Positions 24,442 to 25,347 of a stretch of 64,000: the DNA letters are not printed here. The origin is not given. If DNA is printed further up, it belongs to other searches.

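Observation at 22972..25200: Portal protein naturally fused to the Mu-F/SPP1-gp7-like head morphogenesis domain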

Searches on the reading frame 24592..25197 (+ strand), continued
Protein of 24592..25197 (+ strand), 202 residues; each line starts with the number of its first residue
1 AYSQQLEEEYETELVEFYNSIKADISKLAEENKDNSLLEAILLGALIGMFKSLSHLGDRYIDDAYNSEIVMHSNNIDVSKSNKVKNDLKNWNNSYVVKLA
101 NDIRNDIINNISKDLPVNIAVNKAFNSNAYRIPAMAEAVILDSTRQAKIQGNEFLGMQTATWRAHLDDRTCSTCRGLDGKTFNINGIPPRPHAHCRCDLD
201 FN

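Call 58: search_protein_families(library=phrogs, proteins=[P0133, P0137, P0146, P0151, P0159, P0171, P0191, P0201, P0225], max_evalue=0.00001)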
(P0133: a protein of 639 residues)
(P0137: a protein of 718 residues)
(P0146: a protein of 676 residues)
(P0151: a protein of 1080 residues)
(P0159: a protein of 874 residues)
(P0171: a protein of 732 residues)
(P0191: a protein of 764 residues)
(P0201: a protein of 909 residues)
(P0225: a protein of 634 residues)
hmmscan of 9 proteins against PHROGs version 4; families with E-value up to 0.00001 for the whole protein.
P0133 (639 aa): 21 families
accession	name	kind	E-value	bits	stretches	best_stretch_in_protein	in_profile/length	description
phrog_2662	-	head and packaging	1.3e-106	358.8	1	29-635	54-712/717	portal protein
phrog_12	-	head and packaging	6.6e-81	274.2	1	3-605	54-587/646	portal protein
phrog_6577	-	unknown function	4.9e-26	92.3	1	495-633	89-231/1066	-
phrog_2468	-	head and packaging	3.4e-24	86.9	1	435-635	47-276/303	head morphogenesis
phrog_5929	-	head and packaging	2.8e-23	83.4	1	199-404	11-213/228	portal protein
phrog_115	-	head and packaging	4.4e-23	83.3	1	513-635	198-321/665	minor head protein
phrog_595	-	head and packaging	7.8e-22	79.3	1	507-637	171-303/513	head maturation protease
phrog_4728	-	head and packaging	7.6e-21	75.5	1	513-633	176-301/591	head morphogenesis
phrog_3517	-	head and packaging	2.3e-19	70.9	2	552-637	229-334/371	head morphogenesis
phrog_19480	-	head and packaging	2.9e-19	69.8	1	486-631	595-736/737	head morphogenesis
phrog_241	-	head and packaging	1.6e-14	54.9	1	514-636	146-278/679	head morphogenesis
phrog_2841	-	head and packaging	1.9e-14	54.6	1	522-635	196-310/525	minor head protein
phrog_758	-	head and packaging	1.4e-11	45.3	1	513-634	166-293/326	head morphogenesis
phrog_324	-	head and packaging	2.1e-11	44.6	1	460-637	130-323/624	head morphogenesis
phrog_15127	-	head and packaging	4.2e-11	43.1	1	445-613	44-220/602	head protein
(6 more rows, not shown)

P0137 (718 aa): 5 families
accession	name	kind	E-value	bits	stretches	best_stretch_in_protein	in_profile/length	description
phrog_9232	-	head and packaging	7.5e-24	85.4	1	63-398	65-418/502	portal protein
phrog_2662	-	head and packaging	1.5e-15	57.8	1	52-411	53-406/717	portal protein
phrog_113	-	head and packaging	1.9e-14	53.8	1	313-429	317-431/1272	portal protein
phrog_12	-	head and packaging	8.4e-14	52.5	1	107-223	137-237/646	portal protein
phrog_146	-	head and packaging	3.2e-07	30.6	1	42-390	38-404/587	portal protein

P0146 (676 aa): 8 families
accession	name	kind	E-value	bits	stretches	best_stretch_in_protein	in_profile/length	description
phrog_9232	-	head and packaging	2.6e-24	87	1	27-406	59-453/502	portal protein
phrog_2662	-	head and packaging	1.5e-14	54.5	1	28-657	58-714/717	portal protein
phrog_12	-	head and packaging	3.7e-11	43.8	1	29-198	85-242/646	portal protein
phrog_113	-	head and packaging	6.6e-11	42.1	1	53-543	95-488/1272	portal protein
phrog_6577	-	unknown function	1.3e-10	41.2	1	500-652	101-230/1066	-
phrog_115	-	head and packaging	6.3e-08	33.2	1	520-668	212-334/665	minor head protein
phrog_595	-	head and packaging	6.9e-08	33.3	1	399-669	65-315/513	head maturation protease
phrog_1657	-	head and packaging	6.2e-07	30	1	513-657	158-304/337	head morphogenesis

P0151 (1080 aa): 5 families
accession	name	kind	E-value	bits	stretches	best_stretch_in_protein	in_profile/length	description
phrog_9232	-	head and packaging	2.1e-41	143.3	1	66-347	51-333/502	portal protein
phrog_2662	-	head and packaging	3.2e-08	33.6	1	770-1077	364-705/717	portal protein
phrog_85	-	DNA, RNA and nucleotide metabolism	1.2e-07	31.6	1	347-436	88-176/866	thymidylate synthase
phrog_115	-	head and packaging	1.5e-07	31.9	1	1018-1076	252-313/665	minor head protein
phrog_595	-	head and packaging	1.8e-07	31.9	1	948-1077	164-294/513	head maturation protease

P0159 (874 aa): 21 families
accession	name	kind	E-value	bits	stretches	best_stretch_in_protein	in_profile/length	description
phrog_2662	-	head and packaging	7.6e-55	187.7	2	14-414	96-497/717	portal protein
phrog_12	-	head and packaging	8.4e-34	118.6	1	16-409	123-500/646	portal protein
phrog_115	-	head and packaging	1.5e-26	94.8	1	763-873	204-319/665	minor head protein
phrog_595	-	head and packaging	1.5e-21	78.3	1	716-873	140-299/513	head maturation protease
phrog_6577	-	unknown function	3.1e-20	73.1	1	756-869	102-227/1066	-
phrog_37955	-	head and packaging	8.9e-17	61.5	1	84-347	210-488/945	portal protein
phrog_2841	-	head and packaging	9.5e-17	62.2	1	767-871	197-306/525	minor head protein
phrog_11117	-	head and packaging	3.6e-16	60.4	1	191-347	14-183/264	portal protein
phrog_19480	-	head and packaging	8e-15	55.1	1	761-868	626-733/737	head morphogenesis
phrog_4728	-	head and packaging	3.8e-14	53.4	1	779-872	202-300/591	head morphogenesis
phrog_16619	-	head and packaging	7.9e-13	47.8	1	790-868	192-270/1440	minor head protein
phrog_241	-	head and packaging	1.2e-11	45.4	1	753-868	141-270/679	head morphogenesis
phrog_19443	-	head and packaging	2.1e-11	44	1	715-873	122-286/579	minor head protein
phrog_8089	-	head and packaging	2.6e-10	41.1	1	757-871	142-266/268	head morphogenesis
phrog_3517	-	head and packaging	4.2e-10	40.4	1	797-868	232-325/371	head morphogenesis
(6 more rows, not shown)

P0171 (732 aa): 20 families
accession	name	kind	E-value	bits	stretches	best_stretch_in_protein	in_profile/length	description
phrog_19480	-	head and packaging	6.1e-143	478.7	1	30-730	30-736/737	head morphogenesis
phrog_115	-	head and packaging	6.7e-30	105.8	1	613-732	197-319/665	minor head protein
phrog_2662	-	head and packaging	6.7e-28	98.7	1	499-731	481-709/717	portal protein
phrog_6577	-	unknown function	2.4e-26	93.3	1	613-731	106-230/1066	-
phrog_241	-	head and packaging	5e-26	92.9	1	613-732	144-275/679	head morphogenesis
phrog_4728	-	head and packaging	2.5e-25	90.3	1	613-731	175-300/591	head morphogenesis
phrog_595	-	head and packaging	3.9e-24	86.9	1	608-732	171-299/513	head maturation protease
phrog_2841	-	head and packaging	3.6e-23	83.4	1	623-731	196-307/525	minor head protein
phrog_2468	-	head and packaging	3.6e-22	80.2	1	495-713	27-240/303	head morphogenesis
phrog_3517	-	head and packaging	6.3e-14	53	1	654-731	230-329/371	head morphogenesis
phrog_8089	-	head and packaging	1.3e-13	51.9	1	578-731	116-267/268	head morphogenesis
phrog_1657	-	head and packaging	4.1e-13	50.3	1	652-730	211-298/337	head morphogenesis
phrog_16619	-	head and packaging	1e-12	47.5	1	620-730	170-273/1440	minor head protein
phrog_7625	-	head and packaging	1.2e-12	48.5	1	608-731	117-249/504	head morphogenesis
phrog_19443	-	head and packaging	3.4e-10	40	1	610-731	156-285/579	minor head protein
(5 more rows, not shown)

P0191 (764 aa): 20 families
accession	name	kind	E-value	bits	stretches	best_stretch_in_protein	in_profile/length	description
phrog_19480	-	head and packaging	4.1e-121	406.5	2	36-526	35-537/737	head morphogenesis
phrog_2662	-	head and packaging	1.7e-25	90.7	1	448-761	454-706/717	portal protein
phrog_115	-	head and packaging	2.7e-22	80.7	1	689-763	239-317/665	minor head protein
phrog_6577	-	unknown function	6.9e-21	75.3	1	650-763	109-229/1066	-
phrog_595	-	head and packaging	2e-20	74.6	1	663-763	196-297/513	head maturation protease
phrog_241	-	head and packaging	6.8e-20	72.6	1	650-764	147-274/679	head morphogenesis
phrog_2841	-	head and packaging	2.1e-19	71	1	658-763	197-306/525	minor head protein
phrog_2468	-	head and packaging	1.1e-18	68.7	1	587-746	80-240/303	head morphogenesis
phrog_4728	-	head and packaging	4.7e-16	59.7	1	648-762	176-298/591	head morphogenesis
phrog_21789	-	head and packaging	1.1e-11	44.2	1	682-763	176-259/1195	virion structural protein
phrog_16619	-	head and packaging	2e-11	43.2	1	691-761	201-271/1440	minor head protein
phrog_3517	-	head and packaging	4.4e-11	43.7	1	689-760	232-325/371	head morphogenesis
phrog_1657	-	head and packaging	7.5e-11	42.9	1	672-762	197-297/337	head morphogenesis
phrog_8089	-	head and packaging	1.7e-09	38.4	1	652-763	150-266/268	head morphogenesis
phrog_19443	-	head and packaging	1.7e-09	37.7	1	657-763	169-284/579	minor head protein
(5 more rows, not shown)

P0201 (909 aa): 14 families
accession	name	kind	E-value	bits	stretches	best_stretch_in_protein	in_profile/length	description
phrog_19480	-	head and packaging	6.1e-210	700.2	1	10-698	24-735/737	head morphogenesis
phrog_28652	-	unknown function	2.1e-29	103.7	1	613-906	204-494/497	-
phrog_115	-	head and packaging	2.9e-28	100.4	1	585-834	198-442/665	minor head protein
phrog_6577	-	unknown function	3.4e-23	82.9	1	578-736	99-272/1066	-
phrog_595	-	head and packaging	2.5e-20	74.3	1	470-891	57-410/513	head maturation protease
phrog_2662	-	head and packaging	2.2e-18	67.2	1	451-698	501-707/717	portal protein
phrog_2841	-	head and packaging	9.4e-17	62.2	1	595-735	197-355/525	minor head protein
phrog_2468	-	head and packaging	5e-16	60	1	464-702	13-275/303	head morphogenesis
phrog_241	-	head and packaging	8.7e-15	55.8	1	588-704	148-278/679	head morphogenesis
phrog_3517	-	head and packaging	2e-11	44.8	1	626-731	233-360/371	head morphogenesis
phrog_324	-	head and packaging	3.3e-10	40.6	1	455-753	95-380/624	head morphogenesis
phrog_16619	-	head and packaging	3.9e-10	38.9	1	579-704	158-278/1440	minor head protein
phrog_21789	-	head and packaging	2.5e-09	36.4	1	627-702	185-262/1195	virion structural protein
phrog_8089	-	head and packaging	4.4e-08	33.8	1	565-700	123-267/268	head morphogenesis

P0225 (634 aa): 17 families
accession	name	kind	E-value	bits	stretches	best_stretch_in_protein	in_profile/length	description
phrog_2662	-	head and packaging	1.4e-113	381.9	1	34-632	58-709/717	portal protein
phrog_12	-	head and packaging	3.5e-74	252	1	5-394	49-437/646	portal protein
phrog_5929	-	head and packaging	5e-29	102.2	1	199-384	9-197/228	portal protein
phrog_6577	-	unknown function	1.8e-23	83.8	1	432-633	41-231/1066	-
phrog_2468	-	head and packaging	4.2e-22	80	1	423-615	37-239/303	head morphogenesis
phrog_4728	-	head and packaging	1.5e-18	67.9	1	517-634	176-302/591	head morphogenesis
phrog_115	-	head and packaging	9.2e-18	65.7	1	525-634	206-320/665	minor head protein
phrog_2271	-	head and packaging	1.2e-16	60.7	1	159-366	172-378/859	portal protein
phrog_595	-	head and packaging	9.7e-16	59.2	1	524-633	184-299/513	head maturation protease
phrog_19480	-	head and packaging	1.5e-13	50.9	1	512-629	617-734/737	head morphogenesis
phrog_21454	-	unknown function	9.2e-12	45.8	1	211-366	1-155/320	-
phrog_3517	-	head and packaging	1.3e-10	42.1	0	547-628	219-325/371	head morphogenesis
phrog_2841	-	head and packaging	1.3e-10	41.9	1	526-634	196-309/525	minor head protein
phrog_758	-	head and packaging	1.4e-07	32.2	1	513-632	162-291/326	head morphogenesis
phrog_16619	-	head and packaging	1.3e-06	27.2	1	558-629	199-271/1440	minor head protein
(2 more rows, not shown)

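Call 60: predict_structure(alignment_id=A2)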
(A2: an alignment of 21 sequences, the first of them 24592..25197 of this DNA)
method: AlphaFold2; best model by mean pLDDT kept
length: 202 residues; sequences in the alignment: 21
mean_pLDDT: 94.3   pTM: 0.87
mean pLDDT of the five models: 94.3, 93.8, 93.7, 93.5, 93.4
residues with pLDDT >= 90: 185; 70-90: 17; 50-70: 0; < 50: 0
segments of 3 or more residues with pLDDT < 50: none
pLDDT, mean of each block of 10 residues (from residue 1): 92 97 95 90 93 95 97 93 97 95 95 93 97 94 95 96 94 96 94 88 92
secondary structure, 60 per line:
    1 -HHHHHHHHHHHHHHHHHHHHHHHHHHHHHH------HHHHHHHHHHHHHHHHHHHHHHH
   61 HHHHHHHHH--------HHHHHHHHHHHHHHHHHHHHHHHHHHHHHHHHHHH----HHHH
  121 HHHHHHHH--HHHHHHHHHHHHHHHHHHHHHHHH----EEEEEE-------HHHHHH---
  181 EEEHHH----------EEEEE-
elements in order: H2-31 H38-69 H78-112 H117-128 H131-154 E159-164 H172-177 E181-183 E197-201

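Call 66: fold_search(model_id=the predicted structure, library=viral)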
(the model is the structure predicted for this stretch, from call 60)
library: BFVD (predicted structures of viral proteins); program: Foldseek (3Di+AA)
matches with E <= 10: 659; with E <= 0.001: 133
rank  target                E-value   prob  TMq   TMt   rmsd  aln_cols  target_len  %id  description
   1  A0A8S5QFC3            7.6e-08  1.00  0.70  0.34   6.0       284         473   14  Minor capsid protein [Siphoviridae sp. ctoRD1]
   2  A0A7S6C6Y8            2.0e-07  1.00  0.74  0.26   5.2       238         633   16  (no name in the UniProt tables at hand)
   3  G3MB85                9.9e-07  1.00  0.81  0.39   3.2       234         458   15  Gp15 [Bacillus phage G]
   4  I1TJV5                1.5e-06  1.00  0.60  0.52   5.9       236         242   16  (no name in the UniProt tables at hand)
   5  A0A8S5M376            1.5e-06  1.00  0.70  0.39   5.1       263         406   12  Minor capsid protein [Siphoviridae sp. ctQJR51]
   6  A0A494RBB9            1.5e-06  1.00  0.45  0.38   7.7       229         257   15  (no name in the UniProt tables at hand)
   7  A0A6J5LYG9            1.6e-06  1.00  0.53  0.42   8.4       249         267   16  Phage head morphogenesis domain [uncultured Caudovirales phage]
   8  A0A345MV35            1.7e-06  1.00  0.71  0.52   5.0       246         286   14  (no name in the UniProt tables at hand)
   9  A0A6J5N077            1.8e-06  1.00  0.65  0.20   5.6       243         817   16  Bacteriophage/Gene transfer agent portal protein [uncultured Caudovirales phage]
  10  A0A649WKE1            2.3e-06  1.00  0.70  0.54   4.6       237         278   12  (no name in the UniProt tables at hand)
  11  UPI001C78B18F         2.5e-06  1.00  0.60  0.50   6.1       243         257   16  (no name look-up for this kind of identifier)
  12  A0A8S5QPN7            2.7e-06  1.00  0.73  0.52   4.6       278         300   14  Minor capsid component [Siphoviridae sp. ctJ3t72]
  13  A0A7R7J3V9            3.5e-06  1.00  0.79  0.25   2.8       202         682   15  (no name in the UniProt tables at hand)
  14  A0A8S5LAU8            3.5e-06  1.00  0.63  0.23   9.5       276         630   14  Minor capsid protein [Siphoviridae sp. ctQCU10]
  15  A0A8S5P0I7            4.1e-06  1.00  0.73  0.58   4.9       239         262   15  Minor capsid component [Myoviridae sp. ctakU3]
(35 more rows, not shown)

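Call 80: search_dna_similar(query=P0225, collection=phages, mode=protein, max_rows=15, rows=spread)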
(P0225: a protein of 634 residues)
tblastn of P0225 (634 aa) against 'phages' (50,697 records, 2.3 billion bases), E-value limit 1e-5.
Records with a match: 2243; places in all: 2247; records where one place covers at least 80% of the query: 6.
Best place of each record, by identity: <60% 2243.
By first word of the organism name: Vibrio 453; Mycobacterium 287; Salinibacter 183; Microbacterium 172; Streptomyces 146; Streptococcus 99; Arthrobacter 98; Staphylococcus 97; Enterococcus 97; Bacillus 53; and 101 more.
By host as written in the record: - 562; Mycobacterium smegmatis mc2 155 219; Salinibacter ruber M8 183; Microbacterium foliorum NRRL B-24224 113; Streptomyces griseus ATCC 10137 57; Arthrobacter sp. ATCC 21022 46; Microbacterium foliorum NRRL B-24224 SEA 44; Enterococcus faecalis 38; and 428 more.
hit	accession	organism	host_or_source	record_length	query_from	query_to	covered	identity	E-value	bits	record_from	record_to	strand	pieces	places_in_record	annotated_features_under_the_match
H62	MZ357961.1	Bacillus phage Flasso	Bacillus cereus MCR1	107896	29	629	76%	31.0%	7e-47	240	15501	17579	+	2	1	portal protein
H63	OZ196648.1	Vibrio phage 1238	Seawater and oysters mix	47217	37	413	59%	24.1%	5e-13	79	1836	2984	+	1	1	portal protein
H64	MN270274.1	Streptococcus phage phi-SsuSH0918_comEC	Streptococcus suis SH0918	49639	46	380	53%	25.4%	2e-18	96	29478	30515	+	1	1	portal protein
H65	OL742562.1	Microbacterium phage Katzastrophic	Microbacterium foliorum NRRL B-24224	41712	39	379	54%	23.5%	2e-11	74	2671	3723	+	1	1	4: portal protein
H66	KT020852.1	Mycobacterium phage NoSleep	Mycobacterium smegmatis mc2 155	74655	31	376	55%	22.8%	6e-21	104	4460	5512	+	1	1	portal protein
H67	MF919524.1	Mycobacterium phage MISSy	Mycobacterium smegmatis mc2 155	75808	31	376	55%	22.2%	2e-20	102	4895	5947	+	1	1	portal protein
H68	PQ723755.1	Mycobacterium phage Hanako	Mycobacterium smegmatis mc2 155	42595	35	328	46%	24.2%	2e-13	80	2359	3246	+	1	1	4: portal protein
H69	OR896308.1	Salinibacter phage 6_10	Salinibacter ruber M8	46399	22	371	55%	19.9%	1e-8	64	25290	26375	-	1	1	6_10_26: hypothetical protein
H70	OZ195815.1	Vibrio phage D11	Seawater and oysters mix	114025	84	369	45%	23.5%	1e-6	58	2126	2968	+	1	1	portal protein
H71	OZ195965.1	Vibrio phage D3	Seawater and oysters mix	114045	84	369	45%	23.5%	1e-6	58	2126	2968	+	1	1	portal protein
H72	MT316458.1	Microbacterium phage McShie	Microbacterium foliorum NRRL B-24224 SEA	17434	105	376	43%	23.7%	1e-9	68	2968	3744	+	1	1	4: portal protein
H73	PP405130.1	Microbacterium phage TomBrady12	Microbacterium foliorum NRRL B-24224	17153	105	376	43%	23.3%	6e-9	66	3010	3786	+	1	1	4: portal protein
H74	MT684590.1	Streptomyces phage LilMartin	Streptomyces viridochromogenes DSM40736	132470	160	399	38%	23.7%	7e-9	66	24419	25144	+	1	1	44: portal protein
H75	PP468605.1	Enterococcus phage EnP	Enterococcus faecalis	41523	83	288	32%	24.2%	1e-6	58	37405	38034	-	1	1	portal protein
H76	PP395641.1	Microcystis phage Mae-JY09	Microcystis aeruginosa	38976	561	632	11%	39.2%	1e-6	58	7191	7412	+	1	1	head morphogenesis domain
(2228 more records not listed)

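Call 81: search_dna_similar(query=P0171, collection=phages, mode=protein, max_rows=15, rows=spread)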
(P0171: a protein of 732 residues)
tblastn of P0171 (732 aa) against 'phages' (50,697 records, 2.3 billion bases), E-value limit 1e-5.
Records with a match: 566; places in all: 569; records where one place covers at least 80% of the query: 1.
Best place of each record, by identity: <60% 566.
By first word of the organism name: Salmonella 281; Escherichia 97; Clostridium 41; Xanthomonas 21; Bacillus 16; Streptococcus 15; Pseudomonas 13; Brevibacillus 12; Kagunavirus 11; Acinetobacter 7; and 29 more.
By host as written in the record: Escherichia coli 55; Salmonella enterica subsp. enterica serovar Enteritidis 43; Salmonella enterica subsp. enterica serovar Typhimurium 43; Salmonella enterica 42; - 37; Clostridium sporogenes ATCC-15579 30; Salmonella sp. 30; Brevibacillus laterosporus 12; and 148 more.
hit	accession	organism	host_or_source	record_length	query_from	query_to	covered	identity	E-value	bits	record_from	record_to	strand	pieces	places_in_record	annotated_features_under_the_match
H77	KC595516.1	Brevibacillus phage Emery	Brevibacillus laterosporus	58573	36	730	86%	37.2%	2e-76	374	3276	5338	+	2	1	hypothetical protein | head morphogenesis protein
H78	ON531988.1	Acinetobacter phage TCUAN1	Actinebacter nosocomialis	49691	603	732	18%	30.0%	9e-8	62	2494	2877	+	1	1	hypothetical protein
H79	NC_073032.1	Xanthomonas phage FMYAK-P1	Xanthomonas sp.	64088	625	731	15%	34.9%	4e-8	63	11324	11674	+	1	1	putative minor head protein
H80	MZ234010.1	Escherichia phage vB_EcoS-22664BS2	Escherichia coli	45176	609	731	17%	29.1%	8e-9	66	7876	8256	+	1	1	hypothetical protein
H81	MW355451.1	Salmonella phage vB_SenS_ER10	Salmonella enterica subsp. enterica ...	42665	609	731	17%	28.3%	3e-8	64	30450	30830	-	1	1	hypothetical protein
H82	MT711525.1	Escherichia phage vB_EcoS_fKuEco01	Escherichia coli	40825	609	731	17%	28.3%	7e-8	62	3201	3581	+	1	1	putative head protein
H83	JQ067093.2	Pseudomonas phage PaMx74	Pseudomonas aeruginosa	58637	625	731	15%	32.5%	4e-8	63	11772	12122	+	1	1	putative morphogenesis protein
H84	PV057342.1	Salmonella phage ST521_1PISJ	Salmonella enterica subsp. enterica ...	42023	609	731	17%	27.6%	9e-8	62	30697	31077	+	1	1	head morphogenesis protein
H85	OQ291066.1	Salmonella phage Kenya-K52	Salmonella enterica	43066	609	731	17%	27.6%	5e-7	60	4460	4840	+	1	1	record has no annotation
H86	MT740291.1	Salmonella phage SHWT1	Salmonella sp.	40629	609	731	17%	27.6%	1e-6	59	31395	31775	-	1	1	head morphogenesis protein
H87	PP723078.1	Salmonella phage PJNS016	Salmonella sp.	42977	609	732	17%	26.6%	3e-6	57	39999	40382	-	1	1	hypothetical protein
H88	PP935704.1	Salmonella phage vB_SE126_2P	Salmonella enterica subsp. enterica ...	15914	609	731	17%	26.8%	2e-6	57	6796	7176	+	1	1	hypothetical protein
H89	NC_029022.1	Clostridium phage phiCT9441A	Clostridium tetani ATCC 9441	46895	610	731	17%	26.8%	8e-6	56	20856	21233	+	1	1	minor head protein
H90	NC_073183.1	Salmonella phage NBSal007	Salmonella enterica AR 404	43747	609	723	16%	27.7%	7e-6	56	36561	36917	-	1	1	NAD+--asparagine ADP-ribosyltransferase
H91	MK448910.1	Streptococcus phage Javan336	Streptococcus mitis SK608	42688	658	732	10%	34.2%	9e-6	56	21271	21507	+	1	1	capsid and scaffold protein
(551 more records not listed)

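Call 82: get_annotated_region(hit=H62, flank=2500)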
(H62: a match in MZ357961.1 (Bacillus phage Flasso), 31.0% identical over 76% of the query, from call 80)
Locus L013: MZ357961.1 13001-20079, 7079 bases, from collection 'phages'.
description: Bacillus phage Flasso, complete genome.
organism: Bacillus phage Flasso (NCBI taxid 2851084)
taxonomy: Viruses
host: Bacillus cereus MCR1; source: soil; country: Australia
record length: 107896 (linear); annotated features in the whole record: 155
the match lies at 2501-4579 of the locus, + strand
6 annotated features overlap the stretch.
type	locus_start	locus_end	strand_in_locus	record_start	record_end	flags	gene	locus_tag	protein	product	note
CDS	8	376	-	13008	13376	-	-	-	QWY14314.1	hypothetical protein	-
CDS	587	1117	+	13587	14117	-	-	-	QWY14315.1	hypothetical protein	-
CDS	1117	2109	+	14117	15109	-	-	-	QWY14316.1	oligoribonuclease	-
CDS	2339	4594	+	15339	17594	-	-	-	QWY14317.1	portal protein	-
CDS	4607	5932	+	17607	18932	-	-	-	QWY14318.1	prohead protease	-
CDS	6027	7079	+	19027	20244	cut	-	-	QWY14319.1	major capsid protein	-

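Call 83: get_annotated_region(hit=H77, flank=2500)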
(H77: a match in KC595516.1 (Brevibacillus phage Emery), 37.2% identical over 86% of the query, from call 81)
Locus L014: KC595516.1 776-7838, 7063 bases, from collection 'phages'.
description: Brevibacillus phage Emery, complete genome.
organism: Brevibacillus phage Emery (NCBI taxid 1296660)
taxonomy: Viruses; Duplodnaviria; Heunggongvirae; Uroviricota; Caudoviricetes
host: Brevibacillus laterosporus; source: soil sample; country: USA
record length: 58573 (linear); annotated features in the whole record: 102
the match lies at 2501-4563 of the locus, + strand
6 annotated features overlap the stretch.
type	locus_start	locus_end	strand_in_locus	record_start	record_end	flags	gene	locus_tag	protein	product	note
CDS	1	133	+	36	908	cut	-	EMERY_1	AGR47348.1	integrase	gp1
CDS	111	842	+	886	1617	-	-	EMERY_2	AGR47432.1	hypothetical protein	gp2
CDS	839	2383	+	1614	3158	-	-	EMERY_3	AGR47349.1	terminase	gp3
CDS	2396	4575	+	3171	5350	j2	-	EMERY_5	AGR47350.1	hypothetical protein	gp5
CDS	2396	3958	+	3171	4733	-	-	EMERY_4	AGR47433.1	head morphogenesis protein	gp4; similar to SPP1 gp7 head morphogenesis protein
CDS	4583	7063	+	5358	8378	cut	-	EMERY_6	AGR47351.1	hypothetical protein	gp6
